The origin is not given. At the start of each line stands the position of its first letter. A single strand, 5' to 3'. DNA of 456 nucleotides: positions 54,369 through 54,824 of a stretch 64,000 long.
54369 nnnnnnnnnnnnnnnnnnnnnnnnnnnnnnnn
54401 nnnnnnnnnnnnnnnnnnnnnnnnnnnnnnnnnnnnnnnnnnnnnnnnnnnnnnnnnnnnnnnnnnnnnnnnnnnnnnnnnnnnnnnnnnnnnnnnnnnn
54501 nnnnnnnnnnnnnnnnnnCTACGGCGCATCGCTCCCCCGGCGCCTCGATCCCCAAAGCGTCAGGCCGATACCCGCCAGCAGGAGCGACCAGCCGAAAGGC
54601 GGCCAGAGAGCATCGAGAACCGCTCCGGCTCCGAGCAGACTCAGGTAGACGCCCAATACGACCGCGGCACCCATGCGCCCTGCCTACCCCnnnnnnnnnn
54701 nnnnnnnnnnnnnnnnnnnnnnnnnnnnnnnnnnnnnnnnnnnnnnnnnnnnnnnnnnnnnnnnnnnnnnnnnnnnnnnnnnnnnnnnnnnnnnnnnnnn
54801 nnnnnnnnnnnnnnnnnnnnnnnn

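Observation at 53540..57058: Inositol-lipid gene cluster (ferredoxin, ino1, CDP-alcohol phosphatidyltransferase, flippase-like) adjoining coaBC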

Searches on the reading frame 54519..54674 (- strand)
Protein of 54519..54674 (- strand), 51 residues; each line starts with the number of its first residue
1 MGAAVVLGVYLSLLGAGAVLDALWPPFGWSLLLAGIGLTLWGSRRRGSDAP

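Call 71: find_homologous_proteins(query=window:54519-54674:-, max_evalue=0.1)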
Query window:54519-54674:- (51 aa): 2 proteins with E <= 0.1 among 11 candidates.
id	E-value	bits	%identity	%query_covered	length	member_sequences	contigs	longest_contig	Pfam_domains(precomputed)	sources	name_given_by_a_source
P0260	8.1e-21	90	86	100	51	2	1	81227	-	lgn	-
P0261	1.6e-20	89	88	100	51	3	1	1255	-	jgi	-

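Call 79: search_protein_representatives(alignment_id=A4)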
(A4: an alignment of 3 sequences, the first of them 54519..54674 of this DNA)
Query: 3 sequences, 51 profile positions. Proteins with E-value up to 0.001 (for the whole library): 1; up to 1e-10: 1; up to 1e-30: 0. The best 1 are listed.
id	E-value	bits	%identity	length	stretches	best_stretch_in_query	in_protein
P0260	8.8e-29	115.3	-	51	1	1-51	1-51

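Call 80: search_protein_families(library=pfam, proteins=[window:54519-54674:-], max_evalue=1)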
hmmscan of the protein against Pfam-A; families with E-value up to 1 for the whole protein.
window:54519-54674:- (51 aa): 1 family
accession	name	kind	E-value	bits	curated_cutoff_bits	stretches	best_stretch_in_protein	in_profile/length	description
PF19608.4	DUF6113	-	0.2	11.8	27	1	5-48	21-63/129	Family of unknown function (DUF6113)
